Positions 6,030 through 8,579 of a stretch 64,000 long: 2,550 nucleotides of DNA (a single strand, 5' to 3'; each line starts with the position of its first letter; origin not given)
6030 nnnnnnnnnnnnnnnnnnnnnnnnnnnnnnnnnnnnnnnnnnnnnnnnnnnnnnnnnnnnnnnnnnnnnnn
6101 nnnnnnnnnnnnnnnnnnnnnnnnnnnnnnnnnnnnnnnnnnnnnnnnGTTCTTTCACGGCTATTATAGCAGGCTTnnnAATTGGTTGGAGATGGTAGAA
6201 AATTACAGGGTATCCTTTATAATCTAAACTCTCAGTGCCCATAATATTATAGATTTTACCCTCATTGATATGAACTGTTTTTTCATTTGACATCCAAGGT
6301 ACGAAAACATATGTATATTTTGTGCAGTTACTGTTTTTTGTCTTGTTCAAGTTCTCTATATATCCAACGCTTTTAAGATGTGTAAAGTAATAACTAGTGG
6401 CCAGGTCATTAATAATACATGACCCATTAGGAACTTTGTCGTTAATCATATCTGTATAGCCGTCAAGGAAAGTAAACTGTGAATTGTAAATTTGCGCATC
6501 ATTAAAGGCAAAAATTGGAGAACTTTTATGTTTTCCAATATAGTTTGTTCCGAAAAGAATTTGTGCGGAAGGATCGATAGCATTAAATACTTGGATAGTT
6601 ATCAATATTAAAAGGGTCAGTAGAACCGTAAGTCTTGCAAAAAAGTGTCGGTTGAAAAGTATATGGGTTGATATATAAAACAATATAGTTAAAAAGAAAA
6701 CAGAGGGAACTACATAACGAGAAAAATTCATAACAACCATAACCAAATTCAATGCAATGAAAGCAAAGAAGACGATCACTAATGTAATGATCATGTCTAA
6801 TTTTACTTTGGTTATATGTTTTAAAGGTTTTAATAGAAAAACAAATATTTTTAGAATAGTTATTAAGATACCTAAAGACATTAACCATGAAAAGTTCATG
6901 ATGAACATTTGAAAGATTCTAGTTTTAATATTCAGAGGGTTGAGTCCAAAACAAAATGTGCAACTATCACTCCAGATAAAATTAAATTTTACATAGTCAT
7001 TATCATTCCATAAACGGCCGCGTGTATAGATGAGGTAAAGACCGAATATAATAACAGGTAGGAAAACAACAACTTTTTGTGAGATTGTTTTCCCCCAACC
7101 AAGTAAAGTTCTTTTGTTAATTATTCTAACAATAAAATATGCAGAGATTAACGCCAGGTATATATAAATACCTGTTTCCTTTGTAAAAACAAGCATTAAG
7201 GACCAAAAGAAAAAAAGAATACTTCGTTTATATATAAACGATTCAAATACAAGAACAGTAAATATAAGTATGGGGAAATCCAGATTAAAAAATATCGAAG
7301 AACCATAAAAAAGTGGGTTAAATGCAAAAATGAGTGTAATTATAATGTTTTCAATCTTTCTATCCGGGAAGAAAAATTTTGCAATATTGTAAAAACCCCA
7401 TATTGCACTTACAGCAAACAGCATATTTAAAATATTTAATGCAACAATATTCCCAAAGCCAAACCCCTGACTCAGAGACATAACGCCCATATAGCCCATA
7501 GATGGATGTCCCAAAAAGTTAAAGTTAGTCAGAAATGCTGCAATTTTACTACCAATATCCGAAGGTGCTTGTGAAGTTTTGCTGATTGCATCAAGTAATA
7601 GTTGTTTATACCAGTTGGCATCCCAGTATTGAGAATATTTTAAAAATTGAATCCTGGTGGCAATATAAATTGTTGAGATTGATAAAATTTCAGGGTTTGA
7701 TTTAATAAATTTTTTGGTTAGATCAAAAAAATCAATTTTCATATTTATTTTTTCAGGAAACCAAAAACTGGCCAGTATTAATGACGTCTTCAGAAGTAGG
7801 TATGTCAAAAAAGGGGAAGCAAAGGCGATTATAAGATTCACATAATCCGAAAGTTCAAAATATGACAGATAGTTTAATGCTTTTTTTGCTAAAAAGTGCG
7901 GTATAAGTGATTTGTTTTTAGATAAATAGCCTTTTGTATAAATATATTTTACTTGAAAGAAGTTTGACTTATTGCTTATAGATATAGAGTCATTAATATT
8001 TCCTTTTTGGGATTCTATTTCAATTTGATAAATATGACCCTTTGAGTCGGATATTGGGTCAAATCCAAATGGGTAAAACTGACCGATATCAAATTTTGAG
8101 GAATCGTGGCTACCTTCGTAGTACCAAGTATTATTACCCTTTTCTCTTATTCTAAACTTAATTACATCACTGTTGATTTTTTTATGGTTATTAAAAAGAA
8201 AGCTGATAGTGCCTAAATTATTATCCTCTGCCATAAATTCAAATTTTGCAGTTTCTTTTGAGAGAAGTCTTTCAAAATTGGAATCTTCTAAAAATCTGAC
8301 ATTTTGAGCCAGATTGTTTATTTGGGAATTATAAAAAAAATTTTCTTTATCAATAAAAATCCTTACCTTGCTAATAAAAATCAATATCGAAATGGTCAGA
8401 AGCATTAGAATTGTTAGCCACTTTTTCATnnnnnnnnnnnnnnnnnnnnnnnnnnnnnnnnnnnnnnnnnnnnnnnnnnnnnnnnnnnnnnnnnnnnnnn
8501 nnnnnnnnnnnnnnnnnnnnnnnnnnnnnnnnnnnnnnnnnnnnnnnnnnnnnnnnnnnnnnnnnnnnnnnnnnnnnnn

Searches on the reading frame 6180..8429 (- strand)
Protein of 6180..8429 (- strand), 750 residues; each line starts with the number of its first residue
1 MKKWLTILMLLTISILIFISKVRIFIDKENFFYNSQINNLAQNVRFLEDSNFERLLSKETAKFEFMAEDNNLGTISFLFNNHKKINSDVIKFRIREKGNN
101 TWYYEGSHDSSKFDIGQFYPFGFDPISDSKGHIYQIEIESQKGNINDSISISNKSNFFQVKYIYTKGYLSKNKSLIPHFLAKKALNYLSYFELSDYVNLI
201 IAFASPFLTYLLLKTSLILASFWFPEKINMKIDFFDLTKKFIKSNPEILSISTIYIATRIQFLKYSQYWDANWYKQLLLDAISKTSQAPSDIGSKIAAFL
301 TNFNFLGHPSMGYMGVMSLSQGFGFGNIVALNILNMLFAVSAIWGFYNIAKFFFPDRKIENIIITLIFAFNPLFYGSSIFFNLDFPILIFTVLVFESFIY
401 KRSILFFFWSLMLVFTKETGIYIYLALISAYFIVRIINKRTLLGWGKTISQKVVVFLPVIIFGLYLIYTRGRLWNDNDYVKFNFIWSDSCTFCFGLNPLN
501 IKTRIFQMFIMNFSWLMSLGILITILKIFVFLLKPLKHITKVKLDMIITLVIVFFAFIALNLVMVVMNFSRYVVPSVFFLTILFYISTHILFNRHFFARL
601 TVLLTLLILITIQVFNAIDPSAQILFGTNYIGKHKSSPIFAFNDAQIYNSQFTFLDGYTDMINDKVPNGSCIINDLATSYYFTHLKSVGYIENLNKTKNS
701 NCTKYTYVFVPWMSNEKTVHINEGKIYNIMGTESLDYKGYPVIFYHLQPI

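Call 10: search_protein_families(library=pfam, proteins=[window:6180-8429:-], max_evalue=0.001)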
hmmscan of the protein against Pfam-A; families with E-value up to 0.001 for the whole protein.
window:6180-8429:- (750 aa): 0 families

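Call 49: search_protein_families(library=pfam, proteins=[window:6180-8429:-], max_evalue=1)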
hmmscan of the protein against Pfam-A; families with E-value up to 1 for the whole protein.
window:6180-8429:- (750 aa): 1 family
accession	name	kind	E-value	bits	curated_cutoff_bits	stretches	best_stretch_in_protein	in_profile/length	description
PF13612.12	DDE_Tnp_1_3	-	0.083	13.3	27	1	104-172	29-95/155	Transposase DDE domain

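Call 58: search_protein_families(library=ncbifam, proteins=[window:6180-8429:-], max_evalue=0.1)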
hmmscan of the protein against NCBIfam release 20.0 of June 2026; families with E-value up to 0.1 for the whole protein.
window:6180-8429:- (750 aa): 0 families
